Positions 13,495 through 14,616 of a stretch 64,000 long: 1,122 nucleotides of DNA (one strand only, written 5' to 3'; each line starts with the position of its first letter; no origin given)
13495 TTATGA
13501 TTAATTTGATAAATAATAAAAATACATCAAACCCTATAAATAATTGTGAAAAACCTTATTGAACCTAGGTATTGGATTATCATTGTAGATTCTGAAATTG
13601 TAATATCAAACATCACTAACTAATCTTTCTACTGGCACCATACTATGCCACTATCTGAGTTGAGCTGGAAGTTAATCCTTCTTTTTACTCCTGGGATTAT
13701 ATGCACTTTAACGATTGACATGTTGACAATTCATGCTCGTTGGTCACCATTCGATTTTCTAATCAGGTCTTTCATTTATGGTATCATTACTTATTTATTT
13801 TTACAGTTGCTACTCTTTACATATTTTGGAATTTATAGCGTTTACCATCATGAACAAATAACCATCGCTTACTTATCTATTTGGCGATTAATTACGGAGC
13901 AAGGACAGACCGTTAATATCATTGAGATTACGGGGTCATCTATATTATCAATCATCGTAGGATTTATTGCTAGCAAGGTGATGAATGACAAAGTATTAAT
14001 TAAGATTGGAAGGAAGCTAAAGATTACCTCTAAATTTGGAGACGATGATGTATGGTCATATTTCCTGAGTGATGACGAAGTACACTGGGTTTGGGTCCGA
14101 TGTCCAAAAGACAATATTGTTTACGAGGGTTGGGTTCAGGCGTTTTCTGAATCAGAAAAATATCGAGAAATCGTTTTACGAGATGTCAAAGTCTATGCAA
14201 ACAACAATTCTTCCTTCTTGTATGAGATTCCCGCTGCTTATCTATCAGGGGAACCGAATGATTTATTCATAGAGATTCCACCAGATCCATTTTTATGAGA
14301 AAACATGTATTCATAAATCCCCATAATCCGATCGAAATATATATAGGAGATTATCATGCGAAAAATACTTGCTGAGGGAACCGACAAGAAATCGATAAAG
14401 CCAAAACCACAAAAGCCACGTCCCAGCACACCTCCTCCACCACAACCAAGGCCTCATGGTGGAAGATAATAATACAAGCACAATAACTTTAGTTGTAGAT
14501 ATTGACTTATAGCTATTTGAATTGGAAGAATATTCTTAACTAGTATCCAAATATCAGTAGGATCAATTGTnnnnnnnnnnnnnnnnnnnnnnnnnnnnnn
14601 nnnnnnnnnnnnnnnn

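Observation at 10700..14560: AT-rich (~33% GC) ~3.8 kb island of three unrecognisable secreted and membrane proteins inserted next to the ECF sigma gene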

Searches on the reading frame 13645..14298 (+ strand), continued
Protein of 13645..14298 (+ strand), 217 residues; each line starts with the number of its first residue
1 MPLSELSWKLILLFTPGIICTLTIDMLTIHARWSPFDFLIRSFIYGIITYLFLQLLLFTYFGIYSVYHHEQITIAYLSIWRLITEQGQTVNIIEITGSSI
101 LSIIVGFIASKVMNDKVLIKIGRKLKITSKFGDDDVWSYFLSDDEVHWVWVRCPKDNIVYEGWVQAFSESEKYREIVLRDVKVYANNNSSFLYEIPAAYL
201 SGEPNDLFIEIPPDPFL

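Call 112: get_annotated_region(hit=H5, flank=5000)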
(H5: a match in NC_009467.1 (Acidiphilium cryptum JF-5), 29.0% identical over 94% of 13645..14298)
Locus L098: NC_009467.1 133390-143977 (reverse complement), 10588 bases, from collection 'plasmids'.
description: Acidiphilium cryptum JF-5 plasmid pACRY01, complete sequence
organism: Acidiphilium cryptum JF-5 (NCBI taxid 349163)
taxonomy: Bacteria; Pseudomonadota; Alphaproteobacteria; Rhodospirillales; Acetobacteraceae; Acidiphilium; Acidiphilium cryptum; Acidiphilium cryptum JF-5
host: -; source: -; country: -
typing (MOB-suite, as given by PLSDB): mobilizable; replicon rep_cluster_521; relaxase MOBF
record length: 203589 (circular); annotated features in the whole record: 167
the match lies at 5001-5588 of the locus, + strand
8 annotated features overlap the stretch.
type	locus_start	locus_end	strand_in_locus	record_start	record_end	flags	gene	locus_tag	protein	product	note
CDS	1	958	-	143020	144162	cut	-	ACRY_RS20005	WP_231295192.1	hypothetical protein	-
CDS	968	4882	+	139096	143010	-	mobF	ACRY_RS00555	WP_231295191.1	MobF family relaxase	-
CDS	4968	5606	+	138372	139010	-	-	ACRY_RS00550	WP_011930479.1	DUF6338 family protein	-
CDS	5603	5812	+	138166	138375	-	-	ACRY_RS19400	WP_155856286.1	hypothetical protein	-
CDS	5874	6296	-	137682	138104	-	-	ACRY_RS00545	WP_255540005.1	SOS response-associated peptidase family protein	GO:0006974 - DNA damage response [Evidence IEA]; GO:0018142 - protein-DNA covalent cross-linking [Evidence IEA]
CDS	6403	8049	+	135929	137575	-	-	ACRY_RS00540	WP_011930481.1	IS1634 family transposase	-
CDS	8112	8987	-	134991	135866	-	istB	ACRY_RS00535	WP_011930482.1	IS21-like element helper ATPase IstB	-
CDS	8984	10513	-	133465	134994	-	istA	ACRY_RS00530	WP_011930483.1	IS21 family transposase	-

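Call 113: get_annotated_region(hit=H6, flank=5000)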
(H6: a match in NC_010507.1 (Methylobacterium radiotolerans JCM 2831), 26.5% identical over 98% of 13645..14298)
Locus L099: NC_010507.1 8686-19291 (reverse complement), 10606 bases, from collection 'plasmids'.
description: Methylobacterium radiotolerans JCM 2831 plasmid pMRAD08, complete sequence
organism: Methylobacterium radiotolerans JCM 2831 (NCBI taxid 426355)
taxonomy: Bacteria; Pseudomonadota; Alphaproteobacteria; Hyphomicrobiales; Methylobacteriaceae; Methylobacterium; Methylobacterium radiotolerans; Methylobacterium radiotolerans JCM 2831
host: -; source: -; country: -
typing (MOB-suite, as given by PLSDB): non-mobilizable
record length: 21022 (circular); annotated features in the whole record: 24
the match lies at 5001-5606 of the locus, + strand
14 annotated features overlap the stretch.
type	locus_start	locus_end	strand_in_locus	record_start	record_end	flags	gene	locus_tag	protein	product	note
CDS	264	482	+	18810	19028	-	-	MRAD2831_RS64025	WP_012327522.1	hypothetical protein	-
CDS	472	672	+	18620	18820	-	-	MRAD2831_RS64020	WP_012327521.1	hypothetical protein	-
CDS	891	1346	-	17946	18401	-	-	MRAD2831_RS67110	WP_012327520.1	hypothetical protein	-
CDS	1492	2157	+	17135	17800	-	-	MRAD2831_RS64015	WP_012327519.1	AAA family ATPase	-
CDS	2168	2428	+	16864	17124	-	-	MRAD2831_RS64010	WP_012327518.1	hypothetical protein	-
CDS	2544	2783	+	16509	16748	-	-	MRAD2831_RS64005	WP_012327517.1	hypothetical protein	-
CDS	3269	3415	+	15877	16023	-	-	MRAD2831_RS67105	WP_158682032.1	hypothetical protein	-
CDS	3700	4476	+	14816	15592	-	-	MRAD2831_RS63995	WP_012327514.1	hypothetical protein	-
CDS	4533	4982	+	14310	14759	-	-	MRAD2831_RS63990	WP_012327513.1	hypothetical protein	-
CDS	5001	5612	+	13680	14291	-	-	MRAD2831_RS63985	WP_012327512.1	DUF6338 family protein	-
CDS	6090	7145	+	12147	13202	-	-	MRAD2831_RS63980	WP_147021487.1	hypothetical protein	-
CDS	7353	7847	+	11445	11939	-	-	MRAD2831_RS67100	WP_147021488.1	hypothetical protein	-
CDS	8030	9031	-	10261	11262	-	-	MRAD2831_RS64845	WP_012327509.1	hypothetical protein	-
CDS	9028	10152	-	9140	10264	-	-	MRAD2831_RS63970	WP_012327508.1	S49 family peptidase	-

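Call 114: get_annotated_region(hit=H8, flank=5000)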
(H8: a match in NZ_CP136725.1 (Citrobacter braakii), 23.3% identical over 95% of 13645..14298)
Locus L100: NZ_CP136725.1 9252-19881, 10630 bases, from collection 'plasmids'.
description: Citrobacter braakii strain F217 plasmid pF217-5, complete sequence
organism: Citrobacter braakii (NCBI taxid 57706)
taxonomy: Bacteria; Pseudomonadota; Gammaproteobacteria; Enterobacterales; Enterobacteriaceae; Citrobacter; Citrobacter braakii
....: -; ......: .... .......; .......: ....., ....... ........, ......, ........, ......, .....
typing (MOB-suite, as given by PLSDB): mobilizable; replicon rep_cluster_1304; relaxase MOBC
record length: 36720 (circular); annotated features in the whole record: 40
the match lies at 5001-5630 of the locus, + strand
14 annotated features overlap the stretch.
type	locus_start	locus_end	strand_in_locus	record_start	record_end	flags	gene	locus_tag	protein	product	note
CDS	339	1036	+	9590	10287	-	-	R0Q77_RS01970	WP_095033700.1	IS1-like element IS1B family transposase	GO:0006313 - DNA transposition [Evidence IEA]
CDS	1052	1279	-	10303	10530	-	-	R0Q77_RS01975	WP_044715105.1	plasmid partition protein ParG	-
CDS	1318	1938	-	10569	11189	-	parA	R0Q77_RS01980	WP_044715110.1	ParA family partition ATPase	-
CDS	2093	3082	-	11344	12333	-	-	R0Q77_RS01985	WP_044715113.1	recombinase family protein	-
CDS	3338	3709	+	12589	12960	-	-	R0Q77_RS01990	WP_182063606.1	TIR domain-containing protein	-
CDS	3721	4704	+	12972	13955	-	-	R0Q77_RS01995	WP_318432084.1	caspase family protein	-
CDS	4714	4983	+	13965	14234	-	-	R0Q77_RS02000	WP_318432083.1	hypothetical protein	-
CDS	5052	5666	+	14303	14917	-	-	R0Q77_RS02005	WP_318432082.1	hypothetical protein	-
CDS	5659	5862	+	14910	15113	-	-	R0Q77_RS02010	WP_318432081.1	hypothetical protein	-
CDS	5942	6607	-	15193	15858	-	-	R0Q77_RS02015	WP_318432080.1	hypothetical protein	-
CDS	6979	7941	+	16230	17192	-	-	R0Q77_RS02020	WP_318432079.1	zincin-like metallopeptidase domain-containing protein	-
CDS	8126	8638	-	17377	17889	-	-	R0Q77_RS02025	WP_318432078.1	phospholipase D family protein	-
CDS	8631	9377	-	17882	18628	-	mobC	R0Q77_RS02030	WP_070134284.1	MobC family replication-relaxation protein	-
CDS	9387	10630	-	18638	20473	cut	-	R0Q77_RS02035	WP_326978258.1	MFS transporter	-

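Call 123: search_protein_families(library=padloc, proteins=[L092:1670-3547:+, L092:4096-5022:-, L100:3338-3709:+, L100:3721-4704:+, L100:4714-4983:+, L088:4843-5793:-, L088:5809-6222:-, L097:6066-6632:+, L097:6797-8113:+, L096:2947-4479:-], max_evalue=0.001)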
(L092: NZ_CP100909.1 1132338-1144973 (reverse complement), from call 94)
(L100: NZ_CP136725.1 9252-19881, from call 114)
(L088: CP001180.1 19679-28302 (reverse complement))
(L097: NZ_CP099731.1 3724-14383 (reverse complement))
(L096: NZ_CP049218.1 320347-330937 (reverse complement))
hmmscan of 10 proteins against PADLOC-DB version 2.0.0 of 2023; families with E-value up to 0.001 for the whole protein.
L092:1670-3547:+ (625 aa): 44 families (the best 25 are shown)
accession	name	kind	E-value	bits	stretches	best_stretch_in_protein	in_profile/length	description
PDLC00143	GajB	-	3.6e-235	780.4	1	1-619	1-628/632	UrvD helicase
PDLC00111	GajB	-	5e-225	746.9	1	1-619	1-622/625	UrvD helicase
PDLC00135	GajB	-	4.6e-115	383.8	2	10-377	7-344/603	UrvD helicase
PDLC00113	GajB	-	9.5e-87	289.9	1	11-597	15-554/579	UrvD helicase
PDLC00128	GajB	-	4.9e-74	248.3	2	169-607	232-672/685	UrvD helicase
PDLC00125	GajB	-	7e-62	208.1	3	116-369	144-404/669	UrvD helicase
PDLC00137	GajB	-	2.5e-61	206.3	3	169-368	239-427/679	UrvD helicase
PDLC00109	GajB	-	1.2e-42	144.2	2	28-285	9-263/647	UrvD helicase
PDLC00115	GajB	-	1.6e-39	134.1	2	161-296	36-173/537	UrvD helicase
PDLC00119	GajB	-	7.7e-39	132.1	3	26-115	16-105/565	UrvD helicase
PDLC03802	RTasHel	-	1.3e-24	85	1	26-242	19-234/675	DRT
PDLC00126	GajB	-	3.4e-23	80.3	1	30-241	37-267/606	UrvD helicase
PDLC00127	GajB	-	8.3e-22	75.4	1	27-246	22-250/594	UrvD helicase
PDLC00131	GajB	-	1.8e-21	74.7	2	131-290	182-336/647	UrvD helicase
PDLC00117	GajB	-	3.5e-21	73.3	1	27-242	29-261/604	UrvD helicase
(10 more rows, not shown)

L092:4096-5022:- (308 aa): 2 families
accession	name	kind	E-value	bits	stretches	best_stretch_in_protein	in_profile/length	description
PDLC01457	WYL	-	5.1e-13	47.1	1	125-284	118-211/229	"CAS-I,CAS-II,CAS-III,CAS-IV,CAS-V,CAS-VI; associated_signaling"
PDLC01652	WYL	-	1.1e-10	40.1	1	129-222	15-91/162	"CAS-I,CAS-II,CAS-III,CAS-IV,CAS-V,CAS-VI; associated_signaling"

L100:3338-3709:+ (123 aa): 4 families
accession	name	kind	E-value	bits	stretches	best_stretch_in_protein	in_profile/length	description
PDLC00418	ThsB1|ThsB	-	1.6e-07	29.3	1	2-100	2-105/155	TIR-like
PDLC00429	ThsB1|ThsB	-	0.00022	19.3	1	45-104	51-109/167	TIR-like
PDLC00436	ThsB1|ThsB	-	0.00034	18.2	1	45-84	78-117/183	TIR-like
PDLC00425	ThsB1|ThsB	-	0.00096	16.3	0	52-92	304-344/389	TIR-like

L100:3721-4704:+ (327 aa): 1 family
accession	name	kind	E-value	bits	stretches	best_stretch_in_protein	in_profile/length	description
PDLC02987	caspase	-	9.5e-17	59.3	1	4-173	5-157/453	-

L100:4714-4983:+ (89 aa): 0 families

L088:4843-5793:- (316 aa): 1 family
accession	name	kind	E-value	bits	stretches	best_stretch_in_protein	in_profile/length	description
PDLC02987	caspase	-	1.3e-19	68.7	1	7-180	5-158/453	-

L088:5809-6222:- (137 aa): 9 families
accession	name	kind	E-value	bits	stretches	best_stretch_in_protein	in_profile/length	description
PDLC00418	ThsB1|ThsB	-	3e-11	41.4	1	1-135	1-133/155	TIR-like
PDLC00426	ThsB1|ThsB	-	1.9e-07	28.7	1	4-108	237-337/352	TIR-like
PDLC00422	ThsB1|ThsB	-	1.5e-06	25.9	1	3-85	39-119/194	TIR-like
PDLC00423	ThsB1|ThsB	-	1.2e-05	23.1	1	3-89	34-117/190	TIR-like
PDLC00433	ThsB1|ThsB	-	1.9e-05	22.7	1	48-89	43-84/164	TIR-like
PDLC00419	ThsB1|ThsB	-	3.3e-05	21.8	1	5-90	28-109/165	TIR-like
PDLC00436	ThsB1|ThsB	-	4.6e-05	21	1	3-93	34-120/183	TIR-like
PDLC00431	ThsB1|ThsB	-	4.9e-05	21.8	1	48-89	46-87/162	TIR-like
PDLC04688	PDC-M50B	-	5.5e-05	21.4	1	48-88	47-87/162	-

L097:6066-6632:+ (188 aa): 0 families

L097:6797-8113:+ (438 aa): 0 families

L096:2947-4479:- (510 aa): 0 families

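Call 124: search_protein_families(library=pfam, proteins=[L002:2356-3063:+, L005:1326-2120:+, L002:4166-4978:-, L004:5109-5987:+, L092:5608-5952:+], max_evalue=0.01)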
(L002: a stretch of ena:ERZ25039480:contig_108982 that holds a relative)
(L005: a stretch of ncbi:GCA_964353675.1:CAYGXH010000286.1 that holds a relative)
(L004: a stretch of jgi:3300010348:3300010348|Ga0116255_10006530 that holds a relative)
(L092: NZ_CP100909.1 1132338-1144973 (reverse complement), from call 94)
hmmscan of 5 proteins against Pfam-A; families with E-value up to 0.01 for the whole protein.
L002:2356-3063:+ (235 aa): 0 families

L005:1326-2120:+ (264 aa): 0 families

L002:4166-4978:- (270 aa): 0 families

L004:5109-5987:+ (292 aa): 0 families

L092:5608-5952:+ (114 aa): 0 families

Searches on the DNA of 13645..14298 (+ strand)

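Call 92: search_dna_similar(query=L089:4004-4892:+, collection=ecoli_genomes, mode=distant, max_rows=8)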
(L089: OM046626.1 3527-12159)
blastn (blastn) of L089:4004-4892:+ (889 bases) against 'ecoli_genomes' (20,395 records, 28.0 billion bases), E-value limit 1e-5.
Records with a match: 2; places in all: 2; records where one place covers at least 80% of the query: 0.
Genomes with a match: 2 of 5426; with a place that covers at least 80% of the query: 0. Places per genome that has any: lowest 1, median 1, highest 1. On chromosomes: 2 places; on plasmids: 0.
Best place of each record, by identity: 60-80% 2.
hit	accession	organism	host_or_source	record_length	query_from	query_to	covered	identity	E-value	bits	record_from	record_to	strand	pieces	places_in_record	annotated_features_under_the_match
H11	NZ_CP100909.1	Escherichia coli strain ET776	Hoplobatrachus rugulosus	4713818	4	639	72%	67.7%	8e-46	195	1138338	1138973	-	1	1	hypothetical protein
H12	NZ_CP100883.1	Escherichia coli strain ET896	Hoplobatrachus rugulosus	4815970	4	639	72%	67.7%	8e-46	195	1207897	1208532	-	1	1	hypothetical protein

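Call 94: get_annotated_region(hit=H11, flank=6000)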
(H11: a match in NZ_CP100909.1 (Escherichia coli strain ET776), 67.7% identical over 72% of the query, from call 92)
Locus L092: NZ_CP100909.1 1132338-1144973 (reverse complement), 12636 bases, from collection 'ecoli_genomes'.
description: Escherichia coli strain ET776 chromosome, complete genome
organism: Escherichia coli strain ET776 (NCBI taxid 562)
replicon: chromosome; assembly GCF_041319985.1
host: Hoplobatrachus rugulosus; source: feces; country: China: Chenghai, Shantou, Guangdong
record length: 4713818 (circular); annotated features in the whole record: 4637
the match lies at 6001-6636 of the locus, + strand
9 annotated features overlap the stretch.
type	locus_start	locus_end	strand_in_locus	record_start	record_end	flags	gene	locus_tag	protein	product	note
CDS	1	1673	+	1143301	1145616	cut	-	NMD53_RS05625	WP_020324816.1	ATP-dependent endonuclease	-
CDS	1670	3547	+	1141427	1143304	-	-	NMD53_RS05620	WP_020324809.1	UvrD-helicase domain-containing protein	-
CDS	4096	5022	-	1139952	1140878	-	-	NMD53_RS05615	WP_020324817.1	WYL domain-containing protein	-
CDS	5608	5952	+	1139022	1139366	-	-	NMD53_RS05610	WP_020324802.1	FxLYD domain-containing protein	-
CDS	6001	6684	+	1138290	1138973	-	-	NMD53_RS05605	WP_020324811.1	hypothetical protein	-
CDS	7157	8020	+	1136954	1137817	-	-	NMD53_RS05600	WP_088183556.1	GTPase family protein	-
CDS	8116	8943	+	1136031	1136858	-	-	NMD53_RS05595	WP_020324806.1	DUF932 domain-containing protein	-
CDS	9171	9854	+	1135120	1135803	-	-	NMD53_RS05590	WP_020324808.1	YafY family protein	-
CDS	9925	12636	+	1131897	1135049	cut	-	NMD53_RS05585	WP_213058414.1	AIDA repeat-containing protein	-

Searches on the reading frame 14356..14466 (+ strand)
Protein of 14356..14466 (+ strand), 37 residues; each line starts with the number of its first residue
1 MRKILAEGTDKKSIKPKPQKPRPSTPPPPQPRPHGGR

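Call 116: search_protein_families(library=pfam, proteins=[window:14356-14466:+], max_evalue=1)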
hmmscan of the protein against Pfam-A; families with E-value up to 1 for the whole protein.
seq(37 aa): 0 families

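Call 117: search_protein_families(library=ncbifam, proteins=[window:14356-14466:+], max_evalue=1)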
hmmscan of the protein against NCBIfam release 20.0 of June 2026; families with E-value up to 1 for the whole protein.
seq(37 aa): 0 families
